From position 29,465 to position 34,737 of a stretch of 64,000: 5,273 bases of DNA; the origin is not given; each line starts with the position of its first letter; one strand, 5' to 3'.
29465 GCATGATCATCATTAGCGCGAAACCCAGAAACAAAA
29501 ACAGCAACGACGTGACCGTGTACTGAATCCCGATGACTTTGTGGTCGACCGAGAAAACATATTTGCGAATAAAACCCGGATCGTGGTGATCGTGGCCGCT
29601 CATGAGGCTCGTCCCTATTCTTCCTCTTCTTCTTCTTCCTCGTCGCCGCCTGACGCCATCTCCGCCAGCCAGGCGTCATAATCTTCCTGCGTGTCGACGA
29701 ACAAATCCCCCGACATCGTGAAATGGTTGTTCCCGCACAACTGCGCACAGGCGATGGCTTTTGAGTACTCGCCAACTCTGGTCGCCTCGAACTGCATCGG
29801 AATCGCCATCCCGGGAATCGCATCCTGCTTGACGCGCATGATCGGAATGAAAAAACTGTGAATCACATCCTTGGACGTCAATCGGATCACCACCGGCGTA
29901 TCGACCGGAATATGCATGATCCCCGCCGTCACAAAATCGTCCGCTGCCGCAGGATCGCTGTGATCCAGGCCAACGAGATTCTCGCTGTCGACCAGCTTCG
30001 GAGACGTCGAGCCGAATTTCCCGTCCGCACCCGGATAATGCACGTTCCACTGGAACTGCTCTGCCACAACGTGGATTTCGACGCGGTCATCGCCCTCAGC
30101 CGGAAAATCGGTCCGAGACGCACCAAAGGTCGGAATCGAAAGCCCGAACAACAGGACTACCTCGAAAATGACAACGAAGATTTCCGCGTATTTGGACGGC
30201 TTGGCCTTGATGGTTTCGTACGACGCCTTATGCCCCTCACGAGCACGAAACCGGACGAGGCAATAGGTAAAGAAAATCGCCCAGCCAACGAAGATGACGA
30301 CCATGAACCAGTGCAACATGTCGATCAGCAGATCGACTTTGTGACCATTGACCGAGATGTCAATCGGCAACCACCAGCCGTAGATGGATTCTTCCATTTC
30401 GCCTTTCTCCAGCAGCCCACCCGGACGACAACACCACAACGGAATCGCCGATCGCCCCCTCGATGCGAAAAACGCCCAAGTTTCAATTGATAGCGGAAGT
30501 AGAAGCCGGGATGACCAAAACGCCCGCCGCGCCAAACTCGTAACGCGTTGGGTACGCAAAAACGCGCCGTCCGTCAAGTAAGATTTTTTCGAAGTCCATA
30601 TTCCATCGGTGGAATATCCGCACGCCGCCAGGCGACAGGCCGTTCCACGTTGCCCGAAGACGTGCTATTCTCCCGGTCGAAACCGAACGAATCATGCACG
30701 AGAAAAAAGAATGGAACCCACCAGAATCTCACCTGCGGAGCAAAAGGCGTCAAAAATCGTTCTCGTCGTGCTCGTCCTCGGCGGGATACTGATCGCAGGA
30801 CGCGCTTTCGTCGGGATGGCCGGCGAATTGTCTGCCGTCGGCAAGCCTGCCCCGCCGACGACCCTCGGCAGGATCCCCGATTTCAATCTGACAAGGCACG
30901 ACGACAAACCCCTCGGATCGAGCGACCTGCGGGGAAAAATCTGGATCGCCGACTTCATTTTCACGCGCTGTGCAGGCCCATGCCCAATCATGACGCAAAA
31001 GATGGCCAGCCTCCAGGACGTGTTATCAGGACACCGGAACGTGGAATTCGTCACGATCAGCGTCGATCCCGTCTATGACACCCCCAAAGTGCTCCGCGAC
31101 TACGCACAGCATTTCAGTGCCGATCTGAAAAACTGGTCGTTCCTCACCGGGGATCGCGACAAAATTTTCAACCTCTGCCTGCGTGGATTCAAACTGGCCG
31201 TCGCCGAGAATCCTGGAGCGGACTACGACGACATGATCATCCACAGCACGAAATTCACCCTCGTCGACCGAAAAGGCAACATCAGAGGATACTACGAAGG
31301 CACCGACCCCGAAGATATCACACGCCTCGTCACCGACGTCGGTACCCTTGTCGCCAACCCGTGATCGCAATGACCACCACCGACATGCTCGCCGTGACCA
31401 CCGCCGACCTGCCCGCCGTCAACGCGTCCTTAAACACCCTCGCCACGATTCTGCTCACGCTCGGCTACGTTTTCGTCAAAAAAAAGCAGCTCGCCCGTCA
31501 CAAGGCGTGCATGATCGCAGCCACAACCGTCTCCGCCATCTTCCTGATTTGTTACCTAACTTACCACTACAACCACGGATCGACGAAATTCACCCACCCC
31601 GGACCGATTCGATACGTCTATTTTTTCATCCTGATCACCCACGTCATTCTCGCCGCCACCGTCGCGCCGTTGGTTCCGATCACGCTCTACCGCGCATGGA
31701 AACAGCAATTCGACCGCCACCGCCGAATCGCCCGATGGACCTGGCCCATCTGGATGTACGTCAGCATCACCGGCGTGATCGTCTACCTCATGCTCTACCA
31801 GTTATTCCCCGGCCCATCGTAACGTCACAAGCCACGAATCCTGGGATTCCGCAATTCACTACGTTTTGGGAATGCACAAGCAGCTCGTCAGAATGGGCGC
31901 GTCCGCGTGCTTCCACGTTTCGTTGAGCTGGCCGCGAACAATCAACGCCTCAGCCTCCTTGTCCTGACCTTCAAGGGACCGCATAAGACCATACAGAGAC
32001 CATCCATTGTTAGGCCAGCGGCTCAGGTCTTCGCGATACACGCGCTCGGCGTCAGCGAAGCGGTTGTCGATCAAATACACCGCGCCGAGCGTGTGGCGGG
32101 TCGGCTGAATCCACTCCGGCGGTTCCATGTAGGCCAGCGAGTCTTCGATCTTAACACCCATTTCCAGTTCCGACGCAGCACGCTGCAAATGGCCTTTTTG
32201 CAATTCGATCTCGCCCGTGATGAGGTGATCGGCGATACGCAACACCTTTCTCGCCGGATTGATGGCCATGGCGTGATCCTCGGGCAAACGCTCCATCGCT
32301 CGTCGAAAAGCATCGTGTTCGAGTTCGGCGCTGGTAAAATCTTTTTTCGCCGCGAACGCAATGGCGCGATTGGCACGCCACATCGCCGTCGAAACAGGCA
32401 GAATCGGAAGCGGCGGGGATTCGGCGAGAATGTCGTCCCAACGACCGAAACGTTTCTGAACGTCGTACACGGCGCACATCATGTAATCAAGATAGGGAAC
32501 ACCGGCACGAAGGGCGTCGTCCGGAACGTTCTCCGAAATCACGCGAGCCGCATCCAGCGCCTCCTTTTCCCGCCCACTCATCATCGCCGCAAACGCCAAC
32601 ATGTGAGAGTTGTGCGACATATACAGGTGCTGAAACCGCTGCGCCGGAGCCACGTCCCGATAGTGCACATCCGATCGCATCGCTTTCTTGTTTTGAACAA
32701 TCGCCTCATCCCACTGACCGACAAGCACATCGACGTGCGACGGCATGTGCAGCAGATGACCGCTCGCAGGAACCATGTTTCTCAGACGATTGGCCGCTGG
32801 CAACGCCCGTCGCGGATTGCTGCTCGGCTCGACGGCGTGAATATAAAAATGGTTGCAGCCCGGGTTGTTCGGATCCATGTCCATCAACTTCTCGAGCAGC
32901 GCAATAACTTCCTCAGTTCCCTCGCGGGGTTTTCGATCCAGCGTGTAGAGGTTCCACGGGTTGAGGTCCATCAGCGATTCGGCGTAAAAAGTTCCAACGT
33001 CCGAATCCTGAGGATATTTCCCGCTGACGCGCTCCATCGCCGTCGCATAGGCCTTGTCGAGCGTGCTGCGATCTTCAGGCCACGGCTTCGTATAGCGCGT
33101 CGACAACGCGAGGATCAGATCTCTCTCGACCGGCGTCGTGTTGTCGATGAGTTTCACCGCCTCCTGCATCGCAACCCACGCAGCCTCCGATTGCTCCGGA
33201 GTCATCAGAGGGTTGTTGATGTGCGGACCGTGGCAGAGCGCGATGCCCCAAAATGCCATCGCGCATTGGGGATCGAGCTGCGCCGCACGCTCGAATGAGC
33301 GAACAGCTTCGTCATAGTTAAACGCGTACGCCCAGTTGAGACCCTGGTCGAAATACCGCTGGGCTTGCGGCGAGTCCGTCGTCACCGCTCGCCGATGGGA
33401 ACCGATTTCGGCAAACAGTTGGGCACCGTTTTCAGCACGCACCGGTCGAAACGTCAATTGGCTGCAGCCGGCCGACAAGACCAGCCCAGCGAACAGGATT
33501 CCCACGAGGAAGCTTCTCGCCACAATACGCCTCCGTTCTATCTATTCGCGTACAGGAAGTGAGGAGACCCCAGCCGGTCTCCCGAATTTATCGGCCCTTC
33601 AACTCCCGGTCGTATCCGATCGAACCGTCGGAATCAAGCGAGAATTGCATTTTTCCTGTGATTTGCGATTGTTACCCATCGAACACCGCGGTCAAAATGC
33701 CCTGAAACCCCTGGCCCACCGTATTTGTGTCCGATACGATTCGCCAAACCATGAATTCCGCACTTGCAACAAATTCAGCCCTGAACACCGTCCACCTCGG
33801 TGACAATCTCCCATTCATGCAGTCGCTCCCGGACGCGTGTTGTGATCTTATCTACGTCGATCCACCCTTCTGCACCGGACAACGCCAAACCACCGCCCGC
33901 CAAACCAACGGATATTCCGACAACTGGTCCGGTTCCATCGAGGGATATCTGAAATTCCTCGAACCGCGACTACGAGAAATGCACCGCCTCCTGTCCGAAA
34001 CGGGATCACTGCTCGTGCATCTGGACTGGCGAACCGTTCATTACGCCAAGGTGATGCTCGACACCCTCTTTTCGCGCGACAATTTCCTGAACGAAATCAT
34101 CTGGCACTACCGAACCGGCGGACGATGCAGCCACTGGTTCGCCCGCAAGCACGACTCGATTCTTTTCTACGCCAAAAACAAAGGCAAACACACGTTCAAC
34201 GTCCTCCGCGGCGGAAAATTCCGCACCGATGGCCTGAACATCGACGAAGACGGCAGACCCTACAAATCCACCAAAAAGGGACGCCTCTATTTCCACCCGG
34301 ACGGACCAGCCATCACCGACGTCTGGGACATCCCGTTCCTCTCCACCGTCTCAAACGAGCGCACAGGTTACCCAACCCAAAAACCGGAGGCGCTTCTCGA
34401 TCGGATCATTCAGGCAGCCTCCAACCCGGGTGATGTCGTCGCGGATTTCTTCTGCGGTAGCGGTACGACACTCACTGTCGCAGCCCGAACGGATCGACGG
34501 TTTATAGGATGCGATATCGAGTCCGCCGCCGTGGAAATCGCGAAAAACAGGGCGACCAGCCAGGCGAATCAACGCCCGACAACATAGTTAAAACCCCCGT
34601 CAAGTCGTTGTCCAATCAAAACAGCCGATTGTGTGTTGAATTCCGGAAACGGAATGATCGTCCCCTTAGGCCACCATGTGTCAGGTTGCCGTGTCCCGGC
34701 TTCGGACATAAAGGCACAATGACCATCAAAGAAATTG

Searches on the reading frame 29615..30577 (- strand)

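Call 39: search_protein_families(library=pfam, proteins=[window:29615-30577:-], max_evalue=0.001)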
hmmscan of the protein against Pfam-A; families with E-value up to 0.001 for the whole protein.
window:29615-30577:- (320 aa): 1 family
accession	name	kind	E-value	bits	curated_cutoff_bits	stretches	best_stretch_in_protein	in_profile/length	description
PF00116.26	COX2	-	7.8e-13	48.8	22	1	214-288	41-113/120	Cytochrome C oxidase subunit II, periplasmic domain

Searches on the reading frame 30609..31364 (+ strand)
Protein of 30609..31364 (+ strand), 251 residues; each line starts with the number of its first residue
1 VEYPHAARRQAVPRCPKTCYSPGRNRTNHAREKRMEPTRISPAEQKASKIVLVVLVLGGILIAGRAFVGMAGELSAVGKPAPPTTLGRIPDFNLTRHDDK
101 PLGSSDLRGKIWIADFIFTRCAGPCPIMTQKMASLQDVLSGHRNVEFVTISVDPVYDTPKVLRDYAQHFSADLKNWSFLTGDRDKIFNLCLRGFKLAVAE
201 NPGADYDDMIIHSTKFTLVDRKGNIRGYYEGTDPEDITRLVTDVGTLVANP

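Call 39: search_protein_families(library=pfam, proteins=[window:30609-31364:+], max_evalue=0.001)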
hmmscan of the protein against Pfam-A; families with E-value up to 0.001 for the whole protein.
window:30609-31364:+ (251 aa): 2 families
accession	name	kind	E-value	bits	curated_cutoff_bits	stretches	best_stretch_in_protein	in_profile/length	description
PF02630.20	SCO1-SenC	-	5.8e-29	101.2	22.8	1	91-224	3-133/134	SCO1/SenC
PF00578.27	AhpC-TSA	-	6.8e-06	26.5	26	1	89-167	5-82/124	AhpC/TSA family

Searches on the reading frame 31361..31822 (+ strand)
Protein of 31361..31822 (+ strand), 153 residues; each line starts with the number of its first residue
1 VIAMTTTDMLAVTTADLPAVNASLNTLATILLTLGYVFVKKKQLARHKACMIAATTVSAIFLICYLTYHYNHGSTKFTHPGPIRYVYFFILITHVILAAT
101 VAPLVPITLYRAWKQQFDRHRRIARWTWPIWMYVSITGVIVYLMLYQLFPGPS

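Call 39: search_protein_families(library=pfam, proteins=[window:31361-31822:+], max_evalue=0.001)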
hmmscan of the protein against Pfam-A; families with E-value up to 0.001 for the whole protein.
window:31361-31822:+ (153 aa): 1 family
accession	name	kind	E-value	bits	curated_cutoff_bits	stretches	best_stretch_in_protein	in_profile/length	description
PF04238.17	DUF420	-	5.6e-48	163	30.5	1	17-145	1-130/130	Protein of unknown function (DUF420)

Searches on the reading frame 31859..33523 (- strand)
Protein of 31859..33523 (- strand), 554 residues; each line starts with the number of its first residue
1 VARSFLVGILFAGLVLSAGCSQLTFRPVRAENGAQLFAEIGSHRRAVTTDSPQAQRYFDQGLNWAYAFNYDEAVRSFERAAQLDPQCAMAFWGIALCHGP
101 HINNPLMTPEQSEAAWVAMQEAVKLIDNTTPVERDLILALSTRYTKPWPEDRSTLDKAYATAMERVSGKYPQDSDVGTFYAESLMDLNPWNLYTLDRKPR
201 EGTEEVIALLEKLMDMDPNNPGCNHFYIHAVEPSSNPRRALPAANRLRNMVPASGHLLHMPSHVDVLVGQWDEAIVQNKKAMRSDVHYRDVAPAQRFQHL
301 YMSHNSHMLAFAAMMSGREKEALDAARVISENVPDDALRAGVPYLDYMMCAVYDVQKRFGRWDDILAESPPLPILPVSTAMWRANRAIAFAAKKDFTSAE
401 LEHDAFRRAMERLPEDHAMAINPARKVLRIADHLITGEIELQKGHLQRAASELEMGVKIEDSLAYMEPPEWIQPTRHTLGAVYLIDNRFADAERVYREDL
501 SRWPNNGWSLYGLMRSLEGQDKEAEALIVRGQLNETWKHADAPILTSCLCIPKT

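Call 39: search_protein_families(library=pfam, proteins=[window:31859-33523:-], max_evalue=0.001)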
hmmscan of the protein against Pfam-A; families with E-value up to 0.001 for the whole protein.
window:31859-33523:- (554 aa): 7 families
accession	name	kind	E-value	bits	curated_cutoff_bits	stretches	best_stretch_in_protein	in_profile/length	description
PF07719.23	TPR_2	-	7.5e-11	41.7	27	1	55-86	2-33/34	Tetratricopeptide repeat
PF14559.12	TPR_19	-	1.1e-08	35.7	25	0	485-526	3-44/68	Tetratricopeptide repeat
PF13428.12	TPR_14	-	5.2e-05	24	23.5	0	69-90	16-37/44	Tetratricopeptide repeat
PF00515.34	TPR_1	-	5.6e-05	23.2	27.8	0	69-87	16-34/34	Tetratricopeptide repeat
PF13176.12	TPR_7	-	0.00028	21.2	27.9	0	479-505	5-33/36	Tetratricopeptide repeat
PF13432.12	TPR_16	-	0.00035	21.4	32.7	0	69-98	12-41/65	Tetratricopeptide repeat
PF13414.12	TPR_11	-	0.00071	19.7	26.8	0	69-96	9-36/42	TPR repeat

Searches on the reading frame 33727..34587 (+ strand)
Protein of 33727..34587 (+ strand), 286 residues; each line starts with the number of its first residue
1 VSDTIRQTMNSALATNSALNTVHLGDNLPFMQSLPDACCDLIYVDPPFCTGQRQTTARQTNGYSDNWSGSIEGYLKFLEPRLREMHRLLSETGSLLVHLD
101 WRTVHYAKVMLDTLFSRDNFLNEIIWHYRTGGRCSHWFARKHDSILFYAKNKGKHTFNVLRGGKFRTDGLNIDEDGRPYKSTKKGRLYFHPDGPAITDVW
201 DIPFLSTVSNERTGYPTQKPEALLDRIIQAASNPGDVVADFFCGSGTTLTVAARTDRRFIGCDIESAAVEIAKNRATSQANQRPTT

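Call 39: search_protein_families(library=pfam, proteins=[window:33727-34587:+], max_evalue=0.001)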
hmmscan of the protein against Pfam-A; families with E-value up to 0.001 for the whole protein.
window:33727-34587:+ (286 aa): 3 families
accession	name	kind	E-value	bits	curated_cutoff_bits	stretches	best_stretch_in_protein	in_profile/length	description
PF01555.25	N6_N4_Mtase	-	2.6e-51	175.1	26.7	1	40-273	2-220/221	DNA methylase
PF13847.12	Methyltransf_31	-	3.5e-06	27.2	27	1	234-279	3-51/145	Methyltransferase domain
PF13649.12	Methyltransf_25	-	0.00016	22.7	27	1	238-279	1-44/97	Methyltransferase domain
